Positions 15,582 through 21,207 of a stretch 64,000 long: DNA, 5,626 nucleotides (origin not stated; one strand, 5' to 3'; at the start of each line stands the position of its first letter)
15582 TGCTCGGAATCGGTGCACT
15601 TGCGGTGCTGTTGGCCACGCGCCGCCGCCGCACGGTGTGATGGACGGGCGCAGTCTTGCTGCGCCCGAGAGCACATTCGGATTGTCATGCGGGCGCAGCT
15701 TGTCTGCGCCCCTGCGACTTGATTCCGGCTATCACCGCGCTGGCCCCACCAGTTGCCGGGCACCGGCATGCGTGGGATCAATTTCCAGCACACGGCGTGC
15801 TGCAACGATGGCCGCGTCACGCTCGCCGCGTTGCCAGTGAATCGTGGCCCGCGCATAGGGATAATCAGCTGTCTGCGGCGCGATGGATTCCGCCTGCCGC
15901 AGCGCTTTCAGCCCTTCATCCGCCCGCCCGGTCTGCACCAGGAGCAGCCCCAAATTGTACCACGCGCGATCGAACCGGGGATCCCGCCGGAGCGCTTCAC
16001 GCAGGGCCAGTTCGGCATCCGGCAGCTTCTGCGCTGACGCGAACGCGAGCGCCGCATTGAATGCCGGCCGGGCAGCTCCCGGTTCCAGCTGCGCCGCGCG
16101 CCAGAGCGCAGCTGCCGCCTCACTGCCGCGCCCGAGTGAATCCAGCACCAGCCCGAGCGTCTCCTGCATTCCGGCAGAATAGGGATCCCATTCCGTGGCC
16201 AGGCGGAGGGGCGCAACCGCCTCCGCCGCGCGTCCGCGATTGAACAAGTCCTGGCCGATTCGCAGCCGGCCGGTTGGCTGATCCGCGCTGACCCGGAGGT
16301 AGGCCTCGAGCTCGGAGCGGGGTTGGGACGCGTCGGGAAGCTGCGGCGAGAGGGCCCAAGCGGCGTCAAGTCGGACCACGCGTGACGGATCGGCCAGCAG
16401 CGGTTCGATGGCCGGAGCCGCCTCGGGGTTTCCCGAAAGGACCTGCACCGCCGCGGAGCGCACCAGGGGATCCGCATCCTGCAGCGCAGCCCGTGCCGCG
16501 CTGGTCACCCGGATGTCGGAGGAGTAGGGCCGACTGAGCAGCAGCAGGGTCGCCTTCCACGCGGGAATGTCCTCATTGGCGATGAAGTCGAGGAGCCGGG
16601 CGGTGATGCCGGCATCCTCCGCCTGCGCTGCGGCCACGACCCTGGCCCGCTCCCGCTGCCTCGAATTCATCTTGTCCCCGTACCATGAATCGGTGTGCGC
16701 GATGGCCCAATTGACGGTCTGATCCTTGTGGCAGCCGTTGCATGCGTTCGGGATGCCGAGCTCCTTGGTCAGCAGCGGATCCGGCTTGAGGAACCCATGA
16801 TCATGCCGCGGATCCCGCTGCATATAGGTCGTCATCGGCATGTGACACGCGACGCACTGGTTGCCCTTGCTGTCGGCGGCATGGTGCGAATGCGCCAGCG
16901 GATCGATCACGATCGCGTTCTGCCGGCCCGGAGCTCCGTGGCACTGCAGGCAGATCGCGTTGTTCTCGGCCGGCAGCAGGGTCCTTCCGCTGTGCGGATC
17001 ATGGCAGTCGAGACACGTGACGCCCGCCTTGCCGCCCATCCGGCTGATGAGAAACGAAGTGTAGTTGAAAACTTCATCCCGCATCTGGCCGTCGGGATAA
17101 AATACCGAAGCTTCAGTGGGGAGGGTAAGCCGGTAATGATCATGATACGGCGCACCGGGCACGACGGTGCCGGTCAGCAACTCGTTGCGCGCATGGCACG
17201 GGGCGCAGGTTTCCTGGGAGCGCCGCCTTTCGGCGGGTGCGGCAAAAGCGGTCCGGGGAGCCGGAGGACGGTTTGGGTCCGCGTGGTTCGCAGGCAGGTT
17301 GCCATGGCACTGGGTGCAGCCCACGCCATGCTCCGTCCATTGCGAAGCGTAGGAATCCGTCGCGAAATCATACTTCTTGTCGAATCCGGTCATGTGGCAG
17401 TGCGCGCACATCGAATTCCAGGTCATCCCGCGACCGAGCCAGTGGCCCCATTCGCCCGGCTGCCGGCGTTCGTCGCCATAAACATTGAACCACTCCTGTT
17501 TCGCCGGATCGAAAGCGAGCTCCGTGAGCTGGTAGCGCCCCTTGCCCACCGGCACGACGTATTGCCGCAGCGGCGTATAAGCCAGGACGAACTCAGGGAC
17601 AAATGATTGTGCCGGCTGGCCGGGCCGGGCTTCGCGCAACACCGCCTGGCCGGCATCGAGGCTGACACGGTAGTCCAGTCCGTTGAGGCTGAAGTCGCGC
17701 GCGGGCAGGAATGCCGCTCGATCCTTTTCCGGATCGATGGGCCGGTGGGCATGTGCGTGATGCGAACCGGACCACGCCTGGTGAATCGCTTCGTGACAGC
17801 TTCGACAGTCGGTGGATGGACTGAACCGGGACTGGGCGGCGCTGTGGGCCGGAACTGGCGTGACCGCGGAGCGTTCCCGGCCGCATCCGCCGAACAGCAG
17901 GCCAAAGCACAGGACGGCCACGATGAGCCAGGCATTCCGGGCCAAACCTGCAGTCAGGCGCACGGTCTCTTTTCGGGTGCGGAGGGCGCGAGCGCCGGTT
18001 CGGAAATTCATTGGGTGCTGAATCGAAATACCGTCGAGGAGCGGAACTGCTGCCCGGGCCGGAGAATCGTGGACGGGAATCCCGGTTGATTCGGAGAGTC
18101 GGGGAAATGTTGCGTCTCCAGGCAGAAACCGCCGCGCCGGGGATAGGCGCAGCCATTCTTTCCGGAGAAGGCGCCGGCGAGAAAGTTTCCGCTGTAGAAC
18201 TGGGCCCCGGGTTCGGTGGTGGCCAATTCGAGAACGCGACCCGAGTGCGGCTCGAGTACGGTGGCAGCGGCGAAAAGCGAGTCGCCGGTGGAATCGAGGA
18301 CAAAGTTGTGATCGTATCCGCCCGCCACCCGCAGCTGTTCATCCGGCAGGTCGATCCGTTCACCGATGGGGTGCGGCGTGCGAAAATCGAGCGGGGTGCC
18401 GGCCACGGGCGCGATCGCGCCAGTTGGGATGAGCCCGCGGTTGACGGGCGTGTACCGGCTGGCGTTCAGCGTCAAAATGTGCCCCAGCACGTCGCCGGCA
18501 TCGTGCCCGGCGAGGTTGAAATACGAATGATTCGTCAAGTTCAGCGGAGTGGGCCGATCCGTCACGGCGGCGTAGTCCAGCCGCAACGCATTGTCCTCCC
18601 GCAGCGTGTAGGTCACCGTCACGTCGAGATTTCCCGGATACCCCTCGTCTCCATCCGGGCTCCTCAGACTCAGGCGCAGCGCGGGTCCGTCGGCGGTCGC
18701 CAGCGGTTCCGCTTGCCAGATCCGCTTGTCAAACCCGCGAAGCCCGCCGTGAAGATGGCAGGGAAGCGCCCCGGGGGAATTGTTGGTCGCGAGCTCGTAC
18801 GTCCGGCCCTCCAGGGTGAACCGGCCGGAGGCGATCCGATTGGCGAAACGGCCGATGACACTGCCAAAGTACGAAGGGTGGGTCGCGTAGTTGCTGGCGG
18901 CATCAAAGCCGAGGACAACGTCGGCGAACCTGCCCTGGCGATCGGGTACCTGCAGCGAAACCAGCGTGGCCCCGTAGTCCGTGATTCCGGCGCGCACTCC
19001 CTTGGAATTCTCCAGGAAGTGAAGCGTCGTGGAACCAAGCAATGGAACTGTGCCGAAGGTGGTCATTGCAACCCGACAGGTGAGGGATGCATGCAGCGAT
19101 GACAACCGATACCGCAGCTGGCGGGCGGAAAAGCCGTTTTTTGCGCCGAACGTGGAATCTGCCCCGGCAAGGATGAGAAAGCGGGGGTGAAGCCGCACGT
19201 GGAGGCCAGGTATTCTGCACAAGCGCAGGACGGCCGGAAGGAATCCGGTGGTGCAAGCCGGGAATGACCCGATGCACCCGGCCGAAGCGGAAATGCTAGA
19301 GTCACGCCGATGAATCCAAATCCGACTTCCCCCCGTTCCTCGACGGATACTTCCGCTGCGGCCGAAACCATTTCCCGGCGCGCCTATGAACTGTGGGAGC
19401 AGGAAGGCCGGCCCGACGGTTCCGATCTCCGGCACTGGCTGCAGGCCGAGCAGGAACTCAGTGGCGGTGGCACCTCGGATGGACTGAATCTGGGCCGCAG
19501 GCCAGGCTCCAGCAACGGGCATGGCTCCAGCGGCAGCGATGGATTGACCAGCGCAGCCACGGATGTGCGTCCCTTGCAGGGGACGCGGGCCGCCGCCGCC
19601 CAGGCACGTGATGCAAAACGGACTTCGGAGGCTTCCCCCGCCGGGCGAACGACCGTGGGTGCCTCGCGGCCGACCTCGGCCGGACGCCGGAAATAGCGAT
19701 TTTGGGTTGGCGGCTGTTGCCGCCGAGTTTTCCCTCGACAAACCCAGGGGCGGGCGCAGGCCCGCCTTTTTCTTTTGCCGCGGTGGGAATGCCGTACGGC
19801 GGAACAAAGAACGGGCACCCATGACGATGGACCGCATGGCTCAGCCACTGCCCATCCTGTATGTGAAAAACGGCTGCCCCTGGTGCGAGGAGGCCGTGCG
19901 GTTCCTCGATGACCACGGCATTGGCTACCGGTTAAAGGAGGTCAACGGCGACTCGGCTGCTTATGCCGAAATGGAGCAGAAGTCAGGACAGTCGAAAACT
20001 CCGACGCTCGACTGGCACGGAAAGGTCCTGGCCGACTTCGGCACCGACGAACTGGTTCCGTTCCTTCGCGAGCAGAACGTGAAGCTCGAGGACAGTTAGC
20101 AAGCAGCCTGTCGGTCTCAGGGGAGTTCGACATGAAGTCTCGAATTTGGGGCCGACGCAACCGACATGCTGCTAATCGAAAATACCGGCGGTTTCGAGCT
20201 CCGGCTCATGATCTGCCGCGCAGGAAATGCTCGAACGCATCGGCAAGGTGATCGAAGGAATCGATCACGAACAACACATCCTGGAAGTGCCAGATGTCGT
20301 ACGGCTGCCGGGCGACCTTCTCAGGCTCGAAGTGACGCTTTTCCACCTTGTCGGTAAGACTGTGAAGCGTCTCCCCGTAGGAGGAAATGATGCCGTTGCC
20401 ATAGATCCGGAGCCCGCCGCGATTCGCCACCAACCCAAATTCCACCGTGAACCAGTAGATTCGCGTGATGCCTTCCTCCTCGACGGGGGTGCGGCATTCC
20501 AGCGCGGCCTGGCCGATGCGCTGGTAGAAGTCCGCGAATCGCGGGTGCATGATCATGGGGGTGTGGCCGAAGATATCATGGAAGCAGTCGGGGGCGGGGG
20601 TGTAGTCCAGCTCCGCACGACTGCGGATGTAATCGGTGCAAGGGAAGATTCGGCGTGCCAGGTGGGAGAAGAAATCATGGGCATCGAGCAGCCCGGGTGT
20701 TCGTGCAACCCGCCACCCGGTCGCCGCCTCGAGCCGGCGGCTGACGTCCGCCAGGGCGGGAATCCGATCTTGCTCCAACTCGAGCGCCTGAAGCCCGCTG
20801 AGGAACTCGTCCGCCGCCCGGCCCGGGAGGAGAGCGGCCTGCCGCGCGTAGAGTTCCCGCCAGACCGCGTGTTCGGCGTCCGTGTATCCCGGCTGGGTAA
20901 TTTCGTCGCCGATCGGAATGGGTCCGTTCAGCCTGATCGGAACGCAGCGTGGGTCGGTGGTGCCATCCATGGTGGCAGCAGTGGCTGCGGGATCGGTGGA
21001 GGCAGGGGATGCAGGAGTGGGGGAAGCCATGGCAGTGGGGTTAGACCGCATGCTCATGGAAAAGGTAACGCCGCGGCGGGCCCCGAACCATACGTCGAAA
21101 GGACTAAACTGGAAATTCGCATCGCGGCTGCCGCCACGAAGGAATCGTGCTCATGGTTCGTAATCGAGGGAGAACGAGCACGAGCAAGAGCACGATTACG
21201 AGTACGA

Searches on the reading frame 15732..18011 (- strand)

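Call 46: search_protein_families(library=pfam, proteins=[window:15732-18011:-], max_evalue=0.00001)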
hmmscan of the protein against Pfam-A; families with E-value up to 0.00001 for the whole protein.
window:15732-18011:- (759 aa): 11 families
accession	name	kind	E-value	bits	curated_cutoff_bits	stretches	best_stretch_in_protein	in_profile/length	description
PF07719.23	TPR_2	-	1.7e-13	50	27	0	682-713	2-33/34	Tetratricopeptide repeat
PF00515.34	TPR_1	-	9.9e-13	47.8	27.8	0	682-712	2-32/34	Tetratricopeptide repeat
PF13181.12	TPR_8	-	7.2e-12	44.9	25.7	0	682-713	2-33/34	Tetratricopeptide repeat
PF13435.11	Cytochrome_C554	-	1.7e-10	42.1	20.8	0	197-237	46-84/84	Cytochrome c554 and c-prime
PF13432.12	TPR_16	-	2.1e-10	41.3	32.7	1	652-713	2-63/65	Tetratricopeptide repeat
PF13646.12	HEAT_2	-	2.6e-10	40.9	27.7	2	508-558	6-58/88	HEAT repeats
PF14522.11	Cytochrome_C7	-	7.6e-09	35.7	24.8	0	200-273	14-66/67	Cytochrome c7 and related cytochrome c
PF13428.12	TPR_14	-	2e-08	34.6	23.5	0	719-753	5-39/44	Tetratricopeptide repeat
PF13414.12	TPR_11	-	7.9e-08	32.3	26.8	0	656-695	3-42/42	TPR repeat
PF23914.1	TPR_CcmH_CycH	-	2.7e-07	31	42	1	659-741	28-113/158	Cytochrome c-type biogenesis protein H TPR domain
PF09699.15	Paired_CXXCH_1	-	1.1e-06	28.7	20.6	1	332-359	8-37/41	Doubled CXXCH motif (Paired_CXXCH_1)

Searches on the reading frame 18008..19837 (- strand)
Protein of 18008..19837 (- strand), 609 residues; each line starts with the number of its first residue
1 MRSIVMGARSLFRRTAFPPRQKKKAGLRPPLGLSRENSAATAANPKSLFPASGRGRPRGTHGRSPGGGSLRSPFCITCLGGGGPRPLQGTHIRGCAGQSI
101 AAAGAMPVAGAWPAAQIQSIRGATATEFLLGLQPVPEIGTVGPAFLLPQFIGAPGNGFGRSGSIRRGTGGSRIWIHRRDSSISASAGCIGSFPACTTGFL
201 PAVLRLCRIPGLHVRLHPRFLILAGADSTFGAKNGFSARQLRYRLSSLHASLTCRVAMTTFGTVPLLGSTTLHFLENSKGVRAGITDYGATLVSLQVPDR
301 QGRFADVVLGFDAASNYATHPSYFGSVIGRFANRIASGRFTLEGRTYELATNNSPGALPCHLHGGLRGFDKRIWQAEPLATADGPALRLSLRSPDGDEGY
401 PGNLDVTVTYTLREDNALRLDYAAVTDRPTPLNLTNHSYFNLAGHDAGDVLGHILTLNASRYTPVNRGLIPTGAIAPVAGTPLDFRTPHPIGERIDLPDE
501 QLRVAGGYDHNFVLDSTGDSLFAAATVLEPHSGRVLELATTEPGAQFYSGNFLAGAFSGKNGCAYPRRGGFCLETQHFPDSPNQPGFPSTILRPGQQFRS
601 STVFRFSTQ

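Call 46: search_protein_families(library=pfam, proteins=[window:18008-19837:-], max_evalue=0.00001)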
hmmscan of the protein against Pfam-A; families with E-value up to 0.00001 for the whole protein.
window:18008-19837:- (609 aa): 1 family
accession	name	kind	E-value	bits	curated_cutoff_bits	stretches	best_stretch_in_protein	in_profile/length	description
PF01263.26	Aldose_epim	-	2.2e-91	306.8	27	1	275-604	5-298/299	Aldose 1-epimerase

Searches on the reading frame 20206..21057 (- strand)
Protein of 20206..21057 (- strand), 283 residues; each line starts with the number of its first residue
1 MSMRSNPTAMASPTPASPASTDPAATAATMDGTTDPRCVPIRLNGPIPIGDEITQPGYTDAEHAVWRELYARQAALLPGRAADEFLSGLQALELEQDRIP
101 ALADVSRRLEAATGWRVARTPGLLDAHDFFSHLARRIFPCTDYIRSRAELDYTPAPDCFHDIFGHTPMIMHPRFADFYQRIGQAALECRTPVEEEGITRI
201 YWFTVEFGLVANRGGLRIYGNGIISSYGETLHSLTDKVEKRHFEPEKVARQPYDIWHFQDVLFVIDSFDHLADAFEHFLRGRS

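Call 8: search_protein_families(library=pfam, proteins=[window:20206-21057:-], max_evalue=0.00001)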
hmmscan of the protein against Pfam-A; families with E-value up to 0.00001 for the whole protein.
window:20206-21057:- (283 aa): 1 family
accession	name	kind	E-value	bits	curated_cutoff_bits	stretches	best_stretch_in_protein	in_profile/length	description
PF00351.26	Biopterin_H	-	2.2e-61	208.2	22.7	1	50-278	53-284/331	Biopterin-dependent aromatic amino acid hydroxylase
